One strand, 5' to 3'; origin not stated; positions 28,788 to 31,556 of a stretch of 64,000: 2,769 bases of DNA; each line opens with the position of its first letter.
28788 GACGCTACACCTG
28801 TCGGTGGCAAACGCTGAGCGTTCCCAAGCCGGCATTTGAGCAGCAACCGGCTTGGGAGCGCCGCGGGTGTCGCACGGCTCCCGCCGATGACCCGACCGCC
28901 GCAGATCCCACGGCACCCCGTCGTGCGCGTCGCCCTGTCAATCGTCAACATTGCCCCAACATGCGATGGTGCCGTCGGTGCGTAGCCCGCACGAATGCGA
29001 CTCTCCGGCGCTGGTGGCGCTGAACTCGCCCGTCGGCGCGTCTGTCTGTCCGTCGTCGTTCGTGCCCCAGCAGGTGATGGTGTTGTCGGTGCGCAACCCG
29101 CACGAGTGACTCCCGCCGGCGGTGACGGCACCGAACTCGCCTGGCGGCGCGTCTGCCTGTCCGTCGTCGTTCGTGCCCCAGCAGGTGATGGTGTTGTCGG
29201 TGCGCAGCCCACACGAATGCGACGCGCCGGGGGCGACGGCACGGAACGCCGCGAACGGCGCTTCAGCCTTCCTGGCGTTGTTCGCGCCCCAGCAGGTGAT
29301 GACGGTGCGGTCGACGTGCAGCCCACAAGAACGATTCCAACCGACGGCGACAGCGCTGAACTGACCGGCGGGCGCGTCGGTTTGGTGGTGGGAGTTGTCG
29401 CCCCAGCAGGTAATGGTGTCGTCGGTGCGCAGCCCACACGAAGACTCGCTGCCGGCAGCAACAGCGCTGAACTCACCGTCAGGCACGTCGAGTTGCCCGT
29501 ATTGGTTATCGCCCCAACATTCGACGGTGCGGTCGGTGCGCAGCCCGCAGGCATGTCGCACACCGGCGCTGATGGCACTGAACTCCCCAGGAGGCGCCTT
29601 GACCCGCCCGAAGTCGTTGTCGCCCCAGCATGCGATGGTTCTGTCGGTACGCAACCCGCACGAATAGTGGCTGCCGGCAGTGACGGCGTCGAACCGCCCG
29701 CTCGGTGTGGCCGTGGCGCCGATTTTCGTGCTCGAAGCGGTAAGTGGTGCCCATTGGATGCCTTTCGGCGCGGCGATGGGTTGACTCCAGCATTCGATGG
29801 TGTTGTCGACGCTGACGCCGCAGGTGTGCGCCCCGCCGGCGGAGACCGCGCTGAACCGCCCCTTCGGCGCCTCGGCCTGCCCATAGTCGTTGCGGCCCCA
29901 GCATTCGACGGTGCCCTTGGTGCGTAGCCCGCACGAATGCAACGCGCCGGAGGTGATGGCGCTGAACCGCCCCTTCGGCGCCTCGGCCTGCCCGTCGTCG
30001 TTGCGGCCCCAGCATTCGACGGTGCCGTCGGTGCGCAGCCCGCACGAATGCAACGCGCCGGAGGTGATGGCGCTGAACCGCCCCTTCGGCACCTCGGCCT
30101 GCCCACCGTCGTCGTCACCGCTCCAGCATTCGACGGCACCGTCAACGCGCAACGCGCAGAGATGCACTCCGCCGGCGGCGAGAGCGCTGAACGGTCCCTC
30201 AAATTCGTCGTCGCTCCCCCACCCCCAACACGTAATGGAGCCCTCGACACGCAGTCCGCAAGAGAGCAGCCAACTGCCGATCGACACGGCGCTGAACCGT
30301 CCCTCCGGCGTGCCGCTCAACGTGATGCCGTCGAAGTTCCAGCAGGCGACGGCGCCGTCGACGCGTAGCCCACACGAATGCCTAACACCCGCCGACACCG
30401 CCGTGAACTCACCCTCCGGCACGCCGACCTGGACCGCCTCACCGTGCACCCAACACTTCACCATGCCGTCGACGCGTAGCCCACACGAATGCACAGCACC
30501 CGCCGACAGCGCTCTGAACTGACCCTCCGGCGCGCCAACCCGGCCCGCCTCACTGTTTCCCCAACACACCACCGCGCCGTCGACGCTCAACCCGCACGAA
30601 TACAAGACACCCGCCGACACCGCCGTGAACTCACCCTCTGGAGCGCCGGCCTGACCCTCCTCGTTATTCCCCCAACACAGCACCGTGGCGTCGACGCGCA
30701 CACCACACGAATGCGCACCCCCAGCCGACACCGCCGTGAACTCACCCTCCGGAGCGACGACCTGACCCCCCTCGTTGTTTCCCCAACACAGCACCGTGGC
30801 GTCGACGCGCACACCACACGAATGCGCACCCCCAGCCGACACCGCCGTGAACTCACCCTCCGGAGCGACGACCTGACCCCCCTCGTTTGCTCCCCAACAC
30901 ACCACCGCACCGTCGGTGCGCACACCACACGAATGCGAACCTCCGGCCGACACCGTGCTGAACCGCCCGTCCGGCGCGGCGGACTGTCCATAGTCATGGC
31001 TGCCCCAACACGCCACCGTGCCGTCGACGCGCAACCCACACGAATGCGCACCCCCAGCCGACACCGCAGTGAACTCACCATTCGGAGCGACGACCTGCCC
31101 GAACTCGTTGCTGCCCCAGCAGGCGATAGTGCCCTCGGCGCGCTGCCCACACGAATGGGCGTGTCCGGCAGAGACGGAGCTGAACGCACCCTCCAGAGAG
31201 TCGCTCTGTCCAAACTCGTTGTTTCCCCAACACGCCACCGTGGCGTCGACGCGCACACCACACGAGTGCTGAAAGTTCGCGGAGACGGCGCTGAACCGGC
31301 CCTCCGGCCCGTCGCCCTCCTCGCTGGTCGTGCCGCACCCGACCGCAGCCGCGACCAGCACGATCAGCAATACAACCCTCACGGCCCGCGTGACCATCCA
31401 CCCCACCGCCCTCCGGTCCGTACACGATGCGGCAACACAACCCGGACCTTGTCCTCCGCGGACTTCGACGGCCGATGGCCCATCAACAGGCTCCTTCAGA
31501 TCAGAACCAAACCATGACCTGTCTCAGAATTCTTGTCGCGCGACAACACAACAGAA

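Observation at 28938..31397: Lipoprotein built from ~22 RCC1-like blades with near-identical 111-bp DNA units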

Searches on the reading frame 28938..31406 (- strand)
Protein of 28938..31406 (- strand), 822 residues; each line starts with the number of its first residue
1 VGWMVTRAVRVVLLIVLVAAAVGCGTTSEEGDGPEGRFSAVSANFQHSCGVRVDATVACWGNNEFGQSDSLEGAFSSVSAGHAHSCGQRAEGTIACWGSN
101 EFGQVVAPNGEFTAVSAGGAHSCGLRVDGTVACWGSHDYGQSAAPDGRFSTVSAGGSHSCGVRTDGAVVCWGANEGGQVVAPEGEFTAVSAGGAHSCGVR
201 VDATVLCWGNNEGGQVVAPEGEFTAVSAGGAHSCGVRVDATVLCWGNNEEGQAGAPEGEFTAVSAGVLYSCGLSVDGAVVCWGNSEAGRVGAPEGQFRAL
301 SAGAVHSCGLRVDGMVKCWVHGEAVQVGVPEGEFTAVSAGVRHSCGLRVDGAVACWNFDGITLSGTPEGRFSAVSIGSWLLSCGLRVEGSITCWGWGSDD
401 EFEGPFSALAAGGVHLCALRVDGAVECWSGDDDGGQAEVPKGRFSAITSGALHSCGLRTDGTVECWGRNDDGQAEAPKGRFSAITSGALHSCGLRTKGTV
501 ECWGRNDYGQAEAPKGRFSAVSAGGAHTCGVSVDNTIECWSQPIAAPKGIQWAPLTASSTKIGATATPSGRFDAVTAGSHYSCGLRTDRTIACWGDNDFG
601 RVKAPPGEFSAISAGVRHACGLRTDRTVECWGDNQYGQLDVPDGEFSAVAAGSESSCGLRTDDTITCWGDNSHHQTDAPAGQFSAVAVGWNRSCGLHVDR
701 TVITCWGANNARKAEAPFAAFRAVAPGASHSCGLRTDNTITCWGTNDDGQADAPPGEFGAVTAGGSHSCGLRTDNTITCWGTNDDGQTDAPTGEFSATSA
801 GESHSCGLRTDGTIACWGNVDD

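Call 4: search_protein_families(library=pfam, proteins=[window:28938-31406:-], max_evalue=1)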
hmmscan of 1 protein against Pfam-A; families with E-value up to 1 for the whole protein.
window:28938-31406:- (822 aa): 4 families
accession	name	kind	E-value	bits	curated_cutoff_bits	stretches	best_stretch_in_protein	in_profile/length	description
PF13540.12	RCC1_2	-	3.7e-128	415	22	20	610-638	2-30/30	Regulator of chromosome condensation (RCC1) repeat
PF25390.1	WD40_RLD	-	1.3e-62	212.7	150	5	519-750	34-277/363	RCC1-like domain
PF00614.28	PLDc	-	0.00067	20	21.9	0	44-62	3-21/28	Phospholipase D Active site motif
PF23096.1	HEAT_PSME4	-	0.081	12.5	20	0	715-746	38-69/284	Proteasome activator complex subunit 4-like, HEAT repeat-like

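Call 5: search_protein_families(library=ncbifam, proteins=[window:28938-31406:-], max_evalue=1)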
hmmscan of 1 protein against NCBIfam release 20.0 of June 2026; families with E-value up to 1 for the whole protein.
window:28938-31406:- (822 aa): 1 family
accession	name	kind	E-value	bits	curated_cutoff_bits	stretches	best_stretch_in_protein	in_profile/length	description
TIGR01521.1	FruBisAldo_II_B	equivalog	0.064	12.3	496.35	1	113-148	123-158/347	class II fructose-bisphosphate aldolase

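Call 12: find_homologous_proteins(query=window:28938-31406:-, max_evalue=1e-10)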
Query window:28938-31406:- (822 aa): 6742 proteins with E <= 1e-10 among 8000 candidates; the best 120 are listed.
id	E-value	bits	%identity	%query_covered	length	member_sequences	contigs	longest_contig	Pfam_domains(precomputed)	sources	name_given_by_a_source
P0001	0.0e+0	1054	47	65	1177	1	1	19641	PF00415.25,PF13540.13,PF00395.26,PF25390.2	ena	-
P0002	4.4e-293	993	46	63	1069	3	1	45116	PF13540.13,PF25390.2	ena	-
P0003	1.4e-286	971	43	67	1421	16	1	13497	PF13540.13,PF25390.2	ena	-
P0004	8.0e-286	969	46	68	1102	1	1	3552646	PF13540.13,PF00395.26,PF25390.2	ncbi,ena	-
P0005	1.4e-259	882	52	63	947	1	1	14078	PF13540.13,PF00395.26,PF25390.2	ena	-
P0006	2.6e-255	868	47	65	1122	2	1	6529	PF17963.8,PF17892.8,PF17803.8,PF13540.13,PF05345.19,PF16184.12,PF25390.2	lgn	-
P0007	3.6e-255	867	48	99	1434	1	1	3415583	PF13540.13,PF25390.2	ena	-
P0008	1.2e-254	866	49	63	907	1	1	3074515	PF13540.13,PF00395.26,PF25390.2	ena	-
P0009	1.9e-254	865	48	63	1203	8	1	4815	PF13540.13,PF00395.26,PF25390.2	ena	-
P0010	5.3e-252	857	42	64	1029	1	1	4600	PF13540.13,PF00395.26,PF00188.33,PF25390.2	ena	-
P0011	4.3e-251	854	52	52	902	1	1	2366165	PF13540.13,PF25390.2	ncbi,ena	-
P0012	2.2e-244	832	49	64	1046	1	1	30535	PF13540.13,PF25390.2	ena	-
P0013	3.8e-244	831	50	61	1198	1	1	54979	PF19193.7,PF13540.13,PF00395.26,PF00188.33,PF19078.7,PF25390.2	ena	-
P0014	1.7e-243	829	52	62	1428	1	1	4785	PF13540.13,PF25390.2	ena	-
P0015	4.1e-241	821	46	88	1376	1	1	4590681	PF13540.13,PF00041.28,PF25390.2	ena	-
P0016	1.0e-238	813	47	63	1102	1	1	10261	PF13540.13,PF00614.29,PF25390.2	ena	-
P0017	4.8e-237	807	51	61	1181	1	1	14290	PF25059.2,PF13540.13,PF00041.28,PF16656.12,PF25390.2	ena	-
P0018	3.7e-235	801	45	67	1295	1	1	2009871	PF13540.13,PF00395.26,PF25390.2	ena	-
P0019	5.4e-233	794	50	63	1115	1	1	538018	PF13540.13,PF25390.2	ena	-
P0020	6.7e-231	787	52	74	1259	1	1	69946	PF13540.13,PF00395.26,PF25390.2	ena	-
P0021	5.4e-230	784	46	94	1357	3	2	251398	PF13540.13,PF00082.28,PF25390.2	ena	-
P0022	5.1e-226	771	53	63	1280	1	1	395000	PF07714.24,PF00069.32,PF13407.13,PF13540.13,PF25390.2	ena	-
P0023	1.8e-224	766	35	96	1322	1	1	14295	PF13540.13,PF25390.2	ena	-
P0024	5.9e-224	764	47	63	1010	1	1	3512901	PF13540.13,PF25390.2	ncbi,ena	-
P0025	3.0e-217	742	35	98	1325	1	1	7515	PF22352.3,PF00801.27,PF17963.8,PF13540.13,PF18911.7,PF25390.2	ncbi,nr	ncbi:MAG: PKD domain-containing protein [Gemmatimonadota bacterium]|nr:PKD domain-containing protein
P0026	5.3e-217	741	47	70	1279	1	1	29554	PF13540.13,PF19078.7,PF25390.2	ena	-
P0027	8.3e-214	730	43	99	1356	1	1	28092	PF13540.13,PF25390.2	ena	-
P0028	6.2e-213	727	39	70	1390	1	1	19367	PF13540.13,PF25390.2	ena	-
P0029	9.3e-211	720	55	63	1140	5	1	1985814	PF07883.18,PF13540.13,PF00395.26,PF25390.2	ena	-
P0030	2.2e-210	719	49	66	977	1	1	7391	PF13540.13,PF25390.2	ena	-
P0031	2.1e-209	716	50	65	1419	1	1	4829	PF13540.13,PF25390.2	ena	-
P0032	3.2e-209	715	45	65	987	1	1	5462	PF07151.20,PF13540.13,PF25390.2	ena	-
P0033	4.1e-209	715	44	70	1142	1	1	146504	PF13540.13,PF25390.2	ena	-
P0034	1.4e-208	713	44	64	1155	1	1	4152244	PF13540.13,PF00395.26,PF25390.2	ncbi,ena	-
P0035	5.2e-208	711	47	62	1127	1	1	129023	PF13540.13,PF00395.26,PF25390.2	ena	-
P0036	2.8e-207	709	55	59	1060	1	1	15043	PF13540.13,PF00041.28,PF25390.2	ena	-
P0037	2.4e-206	706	44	65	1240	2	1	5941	PF13540.13,PF00395.26,PF25390.2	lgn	-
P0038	5.6e-206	704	52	66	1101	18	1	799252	PF13540.13,PF25390.2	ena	-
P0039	6.9e-206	704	37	91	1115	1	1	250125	PF13540.13,PF00395.26,PF25390.2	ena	-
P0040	3.2e-204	699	48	67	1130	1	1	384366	PF13540.13,PF00395.26,PF25390.2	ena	-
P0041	3.1e-203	695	55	68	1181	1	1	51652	PF13540.13,PF00082.28,PF25390.2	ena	-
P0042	8.1e-201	687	45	66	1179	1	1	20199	PF13540.13,PF25390.2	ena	-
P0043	1.7e-200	686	54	63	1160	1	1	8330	PF13540.13,PF00395.26,PF25390.2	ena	-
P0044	9.0e-200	684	48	66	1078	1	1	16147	PF13540.13,PF00082.28,PF25390.2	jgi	-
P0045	3.2e-198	679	50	65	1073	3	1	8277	PF13540.13,PF00082.28,PF25390.2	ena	-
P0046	4.2e-198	678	39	91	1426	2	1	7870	PF13540.13,PF25390.2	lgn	-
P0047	2.7e-197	676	48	62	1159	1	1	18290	PF13540.13,PF11518.14,PF25390.2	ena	-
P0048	3.4e-197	675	33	95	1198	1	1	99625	PF13540.13,PF00395.26,PF25390.2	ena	-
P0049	5.9e-197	675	47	71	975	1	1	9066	PF13540.13,PF25390.2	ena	-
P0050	4.0e-196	672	47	63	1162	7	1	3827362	PF13540.13,PF00395.26,PF25390.2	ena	-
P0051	1.9e-195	670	44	67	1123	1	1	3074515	PF13540.13,PF00395.26,PF25390.2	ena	-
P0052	2.2e-195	669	45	65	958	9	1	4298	PF13540.13,PF25390.2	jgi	-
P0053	5.9e-195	668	45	69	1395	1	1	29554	PF13540.13,PF00395.26,PF19078.7,PF25390.2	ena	-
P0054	2.0e-194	666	52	60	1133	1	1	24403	PF25059.2,PF13540.13,PF00041.28,PF11698.15,PF25390.2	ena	-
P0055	5.6e-194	665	51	67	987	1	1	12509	PF13540.13,PF00395.26,PF25390.2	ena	-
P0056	1.0e-193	664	50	66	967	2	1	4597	PF13540.13,PF25390.2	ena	-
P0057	1.6e-193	663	46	61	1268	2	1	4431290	PF13540.13,PF07581.18,PF25390.2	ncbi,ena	-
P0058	3.0e-193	662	47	64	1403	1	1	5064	PF17963.8,PF17892.8,PF17803.8,PF13540.13,PF03793.25,PF05345.19,PF25390.2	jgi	jgi:VCBS repeat-containing protein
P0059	5.5e-193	662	52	61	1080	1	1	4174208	PF13540.13,PF00395.26,PF25390.2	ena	-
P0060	6.3e-193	661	50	64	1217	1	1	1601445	PF13540.13,PF00395.26,PF00082.28,PF25390.2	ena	-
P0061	6.5e-193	661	44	68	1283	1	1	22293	PF13540.13,PF00395.26,PF25390.2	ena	-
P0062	5.4e-191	655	46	46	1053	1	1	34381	PF13540.13,PF25390.2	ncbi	-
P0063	1.0e-190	654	49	66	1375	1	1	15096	PF13540.13,PF25390.2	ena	-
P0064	2.2e-190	653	43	65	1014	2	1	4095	PF21027.4,PF22352.3,PF00801.27,PF13540.13,PF18911.7,PF25390.2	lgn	-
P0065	2.9e-190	652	42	68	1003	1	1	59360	PF13205.13,PF00415.25,PF17409.9,PF13540.13,PF25390.2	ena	-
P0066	3.0e-190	652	52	65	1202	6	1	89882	PF13540.13,PF00395.26,PF25390.2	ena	-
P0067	2.2e-189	650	36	95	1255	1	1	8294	PF04122.18,PF13540.13,PF25390.2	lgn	-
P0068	2.5e-189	649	38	90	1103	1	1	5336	PF13540.13,PF25390.2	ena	-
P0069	4.6e-189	649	40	90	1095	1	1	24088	PF13540.13,PF00395.26,PF25390.2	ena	-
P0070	4.9e-189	648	49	69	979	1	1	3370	PF13540.13,PF25390.2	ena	-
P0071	5.1e-189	648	47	62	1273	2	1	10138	PF13540.13,PF00395.26,PF25390.2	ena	-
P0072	1.4e-188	647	50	63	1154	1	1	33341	PF13540.13,PF00395.26,PF25390.2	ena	-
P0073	1.5e-188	647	51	63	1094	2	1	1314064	PF13540.13,PF00395.26,PF25390.2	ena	-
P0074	2.6e-188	646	37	66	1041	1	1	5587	PF22352.3,PF00801.27,PF13540.13,PF18911.7,PF25390.2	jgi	jgi:alpha-tubulin suppressor-like RCC1 family protein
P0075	6.3e-188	645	38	95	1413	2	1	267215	PF13540.13,PF00082.28,PF25390.2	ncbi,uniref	ncbi:S8 family serine peptidase [Candidatus Poriferisocius sp.]|uniref:S8 family serine peptidase n=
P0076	7.3e-188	645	45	63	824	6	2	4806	PF13540.13,PF00395.26,PF25390.2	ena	-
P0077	1.4e-187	644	46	64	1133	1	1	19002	PF21027.4,PF22352.3,PF00801.27,PF13540.13,PF05345.19,PF02010.22,PF00614.29,PF18911.7,PF25390.2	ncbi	-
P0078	2.8e-187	643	40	95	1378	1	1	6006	PF13540.13,PF19077.7,PF25390.2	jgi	jgi:alpha-tubulin suppressor-like RCC1 family protein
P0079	3.0e-187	643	37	93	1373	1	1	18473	PF13540.13,PF25390.2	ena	-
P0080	6.1e-187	641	52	64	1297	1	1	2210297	PF04151.22,PF09227.17,PF13540.13,PF25390.2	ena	-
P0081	6.5e-187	641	37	99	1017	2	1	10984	PF13540.13,PF00395.26,PF25390.2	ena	-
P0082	1.6e-186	640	45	64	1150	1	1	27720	PF13540.13,PF00395.26,PF25390.2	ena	-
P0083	1.6e-186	640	43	63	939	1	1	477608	PF13540.13,PF25390.2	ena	-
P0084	2.0e-186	640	48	66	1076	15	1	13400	PF13540.13,PF25390.2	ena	-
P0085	2.5e-186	639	47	65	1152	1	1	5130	PF13540.13,PF25390.2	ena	-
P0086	2.2e-185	636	43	57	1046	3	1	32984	PF00413.31,PF13540.13,PF25390.2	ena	-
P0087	3.1e-185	636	49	64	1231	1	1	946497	PF13540.13,PF00395.26,PF25390.2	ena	-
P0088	3.3e-185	636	51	68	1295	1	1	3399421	PF13540.13,PF25390.2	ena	-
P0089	4.5e-185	635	49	64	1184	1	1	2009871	PF02271.22,PF13540.13,PF00614.29,PF24145.2,PF25390.2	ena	-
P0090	1.3e-184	634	48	63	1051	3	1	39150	PF04151.22,PF13540.13,PF00082.28,PF25390.2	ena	-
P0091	2.0e-184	633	50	55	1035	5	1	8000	PF13540.13,PF24145.2,PF25390.2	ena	-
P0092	4.3e-184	632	45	65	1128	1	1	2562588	PF13540.13,PF00395.26,PF25390.2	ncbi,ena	-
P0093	4.4e-184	632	43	51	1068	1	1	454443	PF13540.13,PF25390.2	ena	-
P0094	1.0e-183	631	46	66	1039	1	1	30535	PF13540.13,PF25390.2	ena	-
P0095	1.1e-183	631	45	46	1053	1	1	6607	PF13540.13,PF25390.2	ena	-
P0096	1.6e-183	630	43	63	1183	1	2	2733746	PF13540.13,PF00395.26,PF25390.2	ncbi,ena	-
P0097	1.7e-183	630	45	70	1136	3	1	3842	PF13540.13,PF00395.26,PF25390.2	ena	-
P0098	3.2e-183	629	40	73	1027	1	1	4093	PF13540.13,PF00395.26,PF25390.2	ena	-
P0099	3.8e-183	629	49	44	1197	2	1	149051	PF13540.13,PF00395.26,PF25390.2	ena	-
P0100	9.8e-183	628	48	62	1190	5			PF13540.13,PF00395.26,PF00188.33,PF19078.7,PF25390.2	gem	-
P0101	2.8e-182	626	47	66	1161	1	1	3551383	PF13540.13,PF00395.26,PF25390.2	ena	-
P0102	4.6e-182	625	52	63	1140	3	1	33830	PF13540.13,PF25390.2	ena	-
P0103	1.7e-181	624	47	67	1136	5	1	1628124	PF13540.13,PF25390.2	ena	-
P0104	2.6e-181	623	43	64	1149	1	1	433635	PF13540.13,PF00082.28,PF25390.2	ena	-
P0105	3.0e-181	623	52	64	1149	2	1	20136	PF13540.13,PF00395.26,PF25390.2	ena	-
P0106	3.6e-181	622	32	96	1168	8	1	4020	PF13540.13,PF25390.2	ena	-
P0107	4.2e-181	622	46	64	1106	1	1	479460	PF03160.21,PF13540.13,PF00041.28,PF25390.2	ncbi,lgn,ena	-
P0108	7.2e-181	621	43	72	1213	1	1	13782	PF13540.13,PF00395.26,PF25390.2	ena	-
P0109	7.4e-181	621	45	68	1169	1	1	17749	PF13540.13,PF00395.26,PF25390.2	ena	-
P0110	9.6e-181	621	44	63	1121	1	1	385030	PF13540.13,PF00395.26,PF25390.2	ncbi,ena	-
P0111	1.7e-180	620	47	68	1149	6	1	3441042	PF13540.13,PF00395.26,PF25390.2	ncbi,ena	-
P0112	6.2e-179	615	44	74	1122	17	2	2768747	PF13540.13,PF00395.26,PF25390.2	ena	-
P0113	7.7e-179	615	38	95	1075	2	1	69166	PF13540.13,PF25390.2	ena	-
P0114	8.3e-179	615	45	65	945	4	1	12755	PF13540.13,PF25390.2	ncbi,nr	ncbi:MAG: hypothetical protein OXI18_04660 [bacterium]|nr:hypothetical protein [bacterium]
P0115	1.4e-178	614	50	64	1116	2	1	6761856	PF13540.13,PF25390.2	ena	-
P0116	1.7e-178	614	37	90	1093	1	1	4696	PF13540.13,PF25390.2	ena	-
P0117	4.4e-178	612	47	42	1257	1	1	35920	PF13540.13,PF25390.2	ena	-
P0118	4.4e-178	612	62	31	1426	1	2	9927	PF13540.13,PF00395.26,PF25390.2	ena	-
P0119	4.8e-178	612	48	63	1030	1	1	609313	PF13540.13,PF00395.26,PF25390.2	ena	-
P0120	1.2e-177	611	41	59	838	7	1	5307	PF19193.7,PF13540.13,PF25390.2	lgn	-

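Call 14: find_encoding_contigs(protein=window:28938-31406:-, flank=10000, max_places=6)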
Protein window:28938-31406:- (822 aa): no gene with exactly this product is on record in the collection.
